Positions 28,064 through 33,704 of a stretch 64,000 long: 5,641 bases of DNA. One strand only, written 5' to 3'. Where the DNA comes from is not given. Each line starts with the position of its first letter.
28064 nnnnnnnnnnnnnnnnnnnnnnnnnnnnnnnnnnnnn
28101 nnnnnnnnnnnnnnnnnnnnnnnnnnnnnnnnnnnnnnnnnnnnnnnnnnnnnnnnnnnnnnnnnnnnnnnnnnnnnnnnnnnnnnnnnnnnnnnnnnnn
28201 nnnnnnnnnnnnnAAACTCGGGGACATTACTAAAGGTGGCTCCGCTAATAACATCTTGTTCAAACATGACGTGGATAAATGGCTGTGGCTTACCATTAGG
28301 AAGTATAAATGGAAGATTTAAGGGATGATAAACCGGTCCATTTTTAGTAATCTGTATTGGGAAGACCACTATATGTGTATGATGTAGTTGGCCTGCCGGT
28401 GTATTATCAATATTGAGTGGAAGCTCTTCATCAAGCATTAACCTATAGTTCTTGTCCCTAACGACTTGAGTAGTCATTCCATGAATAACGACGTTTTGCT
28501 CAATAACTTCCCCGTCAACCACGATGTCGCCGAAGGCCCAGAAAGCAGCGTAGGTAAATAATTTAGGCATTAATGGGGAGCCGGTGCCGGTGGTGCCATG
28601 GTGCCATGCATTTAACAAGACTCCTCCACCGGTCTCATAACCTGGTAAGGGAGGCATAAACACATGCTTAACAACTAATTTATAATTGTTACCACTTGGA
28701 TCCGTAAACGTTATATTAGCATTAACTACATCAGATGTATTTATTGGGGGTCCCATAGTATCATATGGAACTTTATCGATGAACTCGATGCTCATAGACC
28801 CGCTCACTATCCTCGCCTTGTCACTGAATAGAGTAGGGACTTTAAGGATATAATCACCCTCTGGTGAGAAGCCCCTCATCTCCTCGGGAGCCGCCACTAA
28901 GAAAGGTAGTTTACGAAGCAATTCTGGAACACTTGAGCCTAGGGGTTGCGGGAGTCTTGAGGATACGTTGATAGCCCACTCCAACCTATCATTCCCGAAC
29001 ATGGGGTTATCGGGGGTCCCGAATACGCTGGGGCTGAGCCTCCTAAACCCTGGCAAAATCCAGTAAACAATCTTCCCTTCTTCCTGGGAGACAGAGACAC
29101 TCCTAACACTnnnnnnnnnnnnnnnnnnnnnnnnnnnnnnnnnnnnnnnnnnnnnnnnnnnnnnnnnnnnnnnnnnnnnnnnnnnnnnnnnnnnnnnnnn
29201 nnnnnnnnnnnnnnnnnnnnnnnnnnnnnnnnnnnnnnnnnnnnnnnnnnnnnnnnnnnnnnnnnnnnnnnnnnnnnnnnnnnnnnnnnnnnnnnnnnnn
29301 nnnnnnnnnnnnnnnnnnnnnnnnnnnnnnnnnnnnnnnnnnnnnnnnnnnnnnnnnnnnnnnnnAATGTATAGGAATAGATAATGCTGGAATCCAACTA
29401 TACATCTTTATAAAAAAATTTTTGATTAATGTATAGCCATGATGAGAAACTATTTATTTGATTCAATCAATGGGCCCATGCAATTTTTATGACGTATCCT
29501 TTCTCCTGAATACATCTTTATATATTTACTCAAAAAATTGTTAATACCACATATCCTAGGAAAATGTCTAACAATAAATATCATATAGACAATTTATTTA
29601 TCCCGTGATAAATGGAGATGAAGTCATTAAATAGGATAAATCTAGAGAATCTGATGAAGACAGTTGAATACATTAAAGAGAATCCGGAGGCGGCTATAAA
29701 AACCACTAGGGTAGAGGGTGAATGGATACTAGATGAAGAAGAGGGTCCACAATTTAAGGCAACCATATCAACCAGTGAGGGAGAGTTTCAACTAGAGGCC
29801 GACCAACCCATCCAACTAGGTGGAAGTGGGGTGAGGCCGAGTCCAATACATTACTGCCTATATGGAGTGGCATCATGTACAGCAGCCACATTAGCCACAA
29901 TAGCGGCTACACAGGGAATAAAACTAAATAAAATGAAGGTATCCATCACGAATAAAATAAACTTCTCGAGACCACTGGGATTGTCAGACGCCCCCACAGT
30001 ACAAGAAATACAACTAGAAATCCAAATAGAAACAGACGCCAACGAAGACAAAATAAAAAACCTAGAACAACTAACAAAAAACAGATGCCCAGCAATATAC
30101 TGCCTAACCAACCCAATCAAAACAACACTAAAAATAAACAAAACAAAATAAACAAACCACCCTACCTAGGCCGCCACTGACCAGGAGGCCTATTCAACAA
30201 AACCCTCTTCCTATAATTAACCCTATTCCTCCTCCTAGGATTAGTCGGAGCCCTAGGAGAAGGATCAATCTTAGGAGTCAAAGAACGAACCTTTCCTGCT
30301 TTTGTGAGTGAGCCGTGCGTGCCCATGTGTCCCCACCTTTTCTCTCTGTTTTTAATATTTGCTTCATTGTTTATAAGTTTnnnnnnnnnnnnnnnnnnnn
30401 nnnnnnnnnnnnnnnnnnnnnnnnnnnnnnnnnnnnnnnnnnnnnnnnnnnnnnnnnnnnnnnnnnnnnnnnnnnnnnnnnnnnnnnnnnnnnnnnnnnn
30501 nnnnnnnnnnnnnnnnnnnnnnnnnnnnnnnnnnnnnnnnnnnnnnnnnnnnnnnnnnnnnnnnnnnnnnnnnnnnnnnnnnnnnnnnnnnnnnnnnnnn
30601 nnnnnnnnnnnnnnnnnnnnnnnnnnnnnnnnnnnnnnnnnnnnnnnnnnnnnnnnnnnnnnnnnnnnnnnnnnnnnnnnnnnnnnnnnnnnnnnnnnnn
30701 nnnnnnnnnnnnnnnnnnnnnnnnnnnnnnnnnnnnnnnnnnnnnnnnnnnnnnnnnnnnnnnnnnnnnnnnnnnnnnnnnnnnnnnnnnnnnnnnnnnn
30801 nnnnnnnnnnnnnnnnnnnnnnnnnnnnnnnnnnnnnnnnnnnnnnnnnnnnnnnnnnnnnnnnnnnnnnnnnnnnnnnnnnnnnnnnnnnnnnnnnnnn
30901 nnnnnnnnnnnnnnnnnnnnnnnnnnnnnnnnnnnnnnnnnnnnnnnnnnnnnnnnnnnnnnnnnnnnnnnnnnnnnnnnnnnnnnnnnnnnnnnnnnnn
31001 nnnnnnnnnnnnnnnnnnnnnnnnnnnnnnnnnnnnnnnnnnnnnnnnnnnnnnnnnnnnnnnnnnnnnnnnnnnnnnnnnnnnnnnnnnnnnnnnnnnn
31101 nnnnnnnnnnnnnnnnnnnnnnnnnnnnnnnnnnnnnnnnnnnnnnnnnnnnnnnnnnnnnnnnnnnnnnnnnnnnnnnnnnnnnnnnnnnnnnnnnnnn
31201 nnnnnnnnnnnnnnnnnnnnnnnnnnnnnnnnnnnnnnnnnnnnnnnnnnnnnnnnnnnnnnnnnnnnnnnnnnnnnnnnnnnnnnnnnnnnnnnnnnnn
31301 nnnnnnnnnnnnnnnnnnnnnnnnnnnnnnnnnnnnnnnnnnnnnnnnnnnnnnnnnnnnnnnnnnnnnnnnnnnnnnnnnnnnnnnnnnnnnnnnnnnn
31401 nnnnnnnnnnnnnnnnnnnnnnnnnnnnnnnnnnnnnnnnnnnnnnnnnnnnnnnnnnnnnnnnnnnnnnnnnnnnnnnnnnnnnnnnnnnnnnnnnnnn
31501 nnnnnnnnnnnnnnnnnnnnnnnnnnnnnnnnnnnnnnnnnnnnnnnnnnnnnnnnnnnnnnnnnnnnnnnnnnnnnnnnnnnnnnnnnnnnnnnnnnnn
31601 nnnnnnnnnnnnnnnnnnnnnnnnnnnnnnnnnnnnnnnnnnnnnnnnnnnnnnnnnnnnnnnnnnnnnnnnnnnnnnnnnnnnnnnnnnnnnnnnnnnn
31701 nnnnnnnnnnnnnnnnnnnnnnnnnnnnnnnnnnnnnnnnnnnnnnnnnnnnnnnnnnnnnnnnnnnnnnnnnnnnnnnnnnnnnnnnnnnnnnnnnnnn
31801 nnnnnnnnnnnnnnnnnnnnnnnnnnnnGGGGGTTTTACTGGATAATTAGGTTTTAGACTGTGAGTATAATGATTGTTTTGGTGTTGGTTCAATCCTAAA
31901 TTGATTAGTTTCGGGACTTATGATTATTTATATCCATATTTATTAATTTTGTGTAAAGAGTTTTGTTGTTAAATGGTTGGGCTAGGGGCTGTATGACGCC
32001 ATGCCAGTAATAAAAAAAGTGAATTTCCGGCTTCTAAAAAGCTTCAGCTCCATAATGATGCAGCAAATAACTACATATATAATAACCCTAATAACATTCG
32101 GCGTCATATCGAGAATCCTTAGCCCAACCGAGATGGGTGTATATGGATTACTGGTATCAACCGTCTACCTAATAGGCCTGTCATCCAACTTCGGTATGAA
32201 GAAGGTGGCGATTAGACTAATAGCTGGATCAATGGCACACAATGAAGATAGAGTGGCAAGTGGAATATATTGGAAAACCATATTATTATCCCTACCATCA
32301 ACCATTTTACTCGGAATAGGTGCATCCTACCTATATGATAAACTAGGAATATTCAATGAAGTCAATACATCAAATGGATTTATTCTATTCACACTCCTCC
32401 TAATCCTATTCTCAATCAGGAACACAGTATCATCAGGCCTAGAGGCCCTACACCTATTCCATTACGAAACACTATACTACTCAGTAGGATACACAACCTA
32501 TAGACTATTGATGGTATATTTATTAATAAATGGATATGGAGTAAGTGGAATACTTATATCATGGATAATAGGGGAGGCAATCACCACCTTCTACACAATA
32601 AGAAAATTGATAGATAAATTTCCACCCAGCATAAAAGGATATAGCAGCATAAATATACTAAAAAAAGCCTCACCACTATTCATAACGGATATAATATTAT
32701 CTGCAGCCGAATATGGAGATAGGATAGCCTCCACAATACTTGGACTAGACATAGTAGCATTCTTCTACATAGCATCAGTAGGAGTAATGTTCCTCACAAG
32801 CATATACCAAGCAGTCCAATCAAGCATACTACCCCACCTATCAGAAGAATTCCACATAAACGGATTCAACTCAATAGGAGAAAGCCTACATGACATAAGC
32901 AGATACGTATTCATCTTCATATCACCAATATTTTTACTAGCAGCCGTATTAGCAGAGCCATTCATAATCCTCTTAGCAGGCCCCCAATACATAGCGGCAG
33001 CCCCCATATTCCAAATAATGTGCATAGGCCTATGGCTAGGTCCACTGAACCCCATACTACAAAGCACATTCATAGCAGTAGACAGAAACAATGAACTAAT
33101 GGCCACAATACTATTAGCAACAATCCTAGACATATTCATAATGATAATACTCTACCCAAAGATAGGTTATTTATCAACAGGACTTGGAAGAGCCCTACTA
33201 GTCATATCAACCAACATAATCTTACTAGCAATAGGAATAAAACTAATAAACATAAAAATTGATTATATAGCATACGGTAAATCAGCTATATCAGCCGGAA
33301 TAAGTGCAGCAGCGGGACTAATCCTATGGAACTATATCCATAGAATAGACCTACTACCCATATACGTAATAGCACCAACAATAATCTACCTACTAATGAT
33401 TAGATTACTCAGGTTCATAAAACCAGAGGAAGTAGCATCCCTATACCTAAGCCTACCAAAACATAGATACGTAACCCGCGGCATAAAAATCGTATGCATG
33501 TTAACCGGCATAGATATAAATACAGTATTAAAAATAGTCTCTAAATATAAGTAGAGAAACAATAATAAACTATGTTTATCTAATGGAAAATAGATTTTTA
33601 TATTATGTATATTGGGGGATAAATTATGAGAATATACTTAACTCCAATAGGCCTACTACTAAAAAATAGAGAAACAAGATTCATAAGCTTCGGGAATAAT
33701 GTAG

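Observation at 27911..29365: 484-aa membrane-anchored coiled-coil protein ending in an azurin-like cupredoxin domain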

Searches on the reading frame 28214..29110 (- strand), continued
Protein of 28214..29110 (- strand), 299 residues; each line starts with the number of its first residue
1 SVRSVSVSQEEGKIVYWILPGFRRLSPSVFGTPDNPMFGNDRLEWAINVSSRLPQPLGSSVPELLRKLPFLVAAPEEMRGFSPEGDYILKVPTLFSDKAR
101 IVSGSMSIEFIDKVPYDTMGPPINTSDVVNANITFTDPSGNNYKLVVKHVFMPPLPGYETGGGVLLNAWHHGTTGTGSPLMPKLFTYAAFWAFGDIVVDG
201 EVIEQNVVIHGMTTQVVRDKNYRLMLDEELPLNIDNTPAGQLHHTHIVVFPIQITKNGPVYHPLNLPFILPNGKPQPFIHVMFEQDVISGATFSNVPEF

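Call 83: search_protein_families(library=pfam, proteins=[L020:3930-5756:+, L025:3093-4922:+, L020:7932-11360:-, L025:7102-8352:-, L019:7402-8298:-, L014:7327-8088:+, L014:5304-5705:+, L009:4893-5261:+, L011:5119-5550:+], max_evalue=0.0001)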
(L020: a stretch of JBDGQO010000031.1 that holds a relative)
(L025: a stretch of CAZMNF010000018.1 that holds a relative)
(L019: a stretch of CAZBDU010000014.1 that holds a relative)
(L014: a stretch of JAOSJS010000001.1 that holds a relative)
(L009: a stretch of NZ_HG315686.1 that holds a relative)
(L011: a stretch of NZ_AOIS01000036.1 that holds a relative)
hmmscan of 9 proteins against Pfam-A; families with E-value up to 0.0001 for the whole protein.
L020:3930-5756:+ (609 aa): 1 family
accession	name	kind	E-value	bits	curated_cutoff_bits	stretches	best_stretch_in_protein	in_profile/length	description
PF01433.26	Peptidase_M1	-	1.4e-18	67.7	27.7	1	343-480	71-218/218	Peptidase family M1 domain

L025:3093-4922:+ (610 aa): 1 family
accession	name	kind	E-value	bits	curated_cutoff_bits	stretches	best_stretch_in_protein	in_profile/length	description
PF01433.26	Peptidase_M1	-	2.1e-19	70.4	27.7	1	345-482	71-218/218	Peptidase family M1 domain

L020:7932-11360:- (1143 aa): 3 families
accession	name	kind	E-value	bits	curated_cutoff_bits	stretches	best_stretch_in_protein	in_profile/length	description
PF05569.17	Peptidase_M56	-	7.2e-30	104.6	31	1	153-354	88-292/296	BlaR1 peptidase M56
PF13229.12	Beta_helix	-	3.7e-22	79.1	25.9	2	873-1014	11-139/158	Right handed beta helix region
PF05048.19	NosD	-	3.3e-12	46.7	23.6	1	510-609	60-154/212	Periplasmic copper-binding protein (NosD)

L025:7102-8352:- (417 aa): 3 families
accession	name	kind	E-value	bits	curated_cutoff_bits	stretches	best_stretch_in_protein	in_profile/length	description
PF13229.12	Beta_helix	-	6.9e-12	45.7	25.9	1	138-294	13-147/158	Right handed beta helix region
PF05048.19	NosD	-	2e-06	27.9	23.6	1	152-246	61-149/212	Periplasmic copper-binding protein (NosD)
PF12708.12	Pect-lyase_RHGA_epim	-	1e-05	25.9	27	1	68-246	19-208/213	Rhamnogalacturonase A/epimerase, pectate lyase-like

L019:7402-8298:- (299 aa): 2 families
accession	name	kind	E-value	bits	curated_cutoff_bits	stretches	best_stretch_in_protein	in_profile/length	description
PF00941.27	FAD_binding_5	-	1.4e-45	155.6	27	1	17-185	3-168/170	FAD binding domain in molybdopterin dehydrogenase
PF03450.22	CO_deh_flav_C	-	1.8e-20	73.4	25.5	1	197-290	4-101/102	CO dehydrogenase flavoprotein C-terminal domain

L014:7327-8088:+ (254 aa): 4 families
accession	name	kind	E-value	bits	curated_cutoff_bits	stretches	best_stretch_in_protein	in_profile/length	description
PF00027.35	cNMP_binding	-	5.8e-15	55.5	27.5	1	49-132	4-87/89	Cyclic nucleotide-binding domain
PF13545.12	HTH_Crp_2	-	5.6e-14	52.3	27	1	167-232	2-62/70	Crp-like helix-turn-helix domain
PF13412.12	HTH_24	-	1.9e-06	27.8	21.9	1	190-221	15-46/48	Winged helix-turn-helix DNA-binding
PF00325.26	Crp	-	6e-05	23.1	21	0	193-222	3-32/32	Bacterial regulatory proteins, crp family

L014:5304-5705:+ (134 aa): 0 families

L009:4893-5261:+ (123 aa): 0 families

L011:5119-5550:+ (144 aa): 1 family
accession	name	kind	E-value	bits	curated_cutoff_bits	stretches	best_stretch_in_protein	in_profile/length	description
PF02635.20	DsrE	-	6.2e-05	23.6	22.7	1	36-144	6-116/116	DsrE/DsrF-like family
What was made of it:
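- Tried and rejected: Extra neighbour annotations (M1 peptidase, NosD-like beta-helix, DsrE-like, Crp) gave no coherent pathway (call 83).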

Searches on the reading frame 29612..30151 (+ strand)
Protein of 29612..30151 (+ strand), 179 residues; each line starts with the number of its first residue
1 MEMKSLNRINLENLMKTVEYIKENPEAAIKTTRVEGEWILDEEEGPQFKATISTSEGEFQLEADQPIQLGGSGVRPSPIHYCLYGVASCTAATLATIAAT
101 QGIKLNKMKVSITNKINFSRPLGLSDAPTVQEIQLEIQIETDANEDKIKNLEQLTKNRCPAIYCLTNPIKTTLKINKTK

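Call 50: search_protein_families(library=pfam, proteins=[window:29612-30151:+], max_evalue=0.001)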
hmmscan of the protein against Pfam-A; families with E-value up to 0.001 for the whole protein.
window:29612-30151:+ (179 aa): 1 family
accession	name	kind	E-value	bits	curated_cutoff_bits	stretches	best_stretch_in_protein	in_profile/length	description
PF02566.24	OsmC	-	8.1e-17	61.9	27.5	1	72-174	2-100/100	OsmC-like protein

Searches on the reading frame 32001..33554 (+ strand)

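Call 50: search_protein_families(library=pfam, proteins=[window:32001-33554:+], max_evalue=0.001)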
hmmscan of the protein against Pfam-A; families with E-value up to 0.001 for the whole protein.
window:32001-33554:+ (517 aa): 2 families
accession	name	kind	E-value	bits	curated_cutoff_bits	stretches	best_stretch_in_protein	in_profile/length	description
PF13440.11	Polysacc_synt_3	-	1.7e-09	37.8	23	1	35-334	1-292/293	Polysaccharide biosynthesis protein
PF01943.22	Polysacc_synt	-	6.4e-09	36.1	28.2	1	11-282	1-272/274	Polysaccharide biosynthesis protein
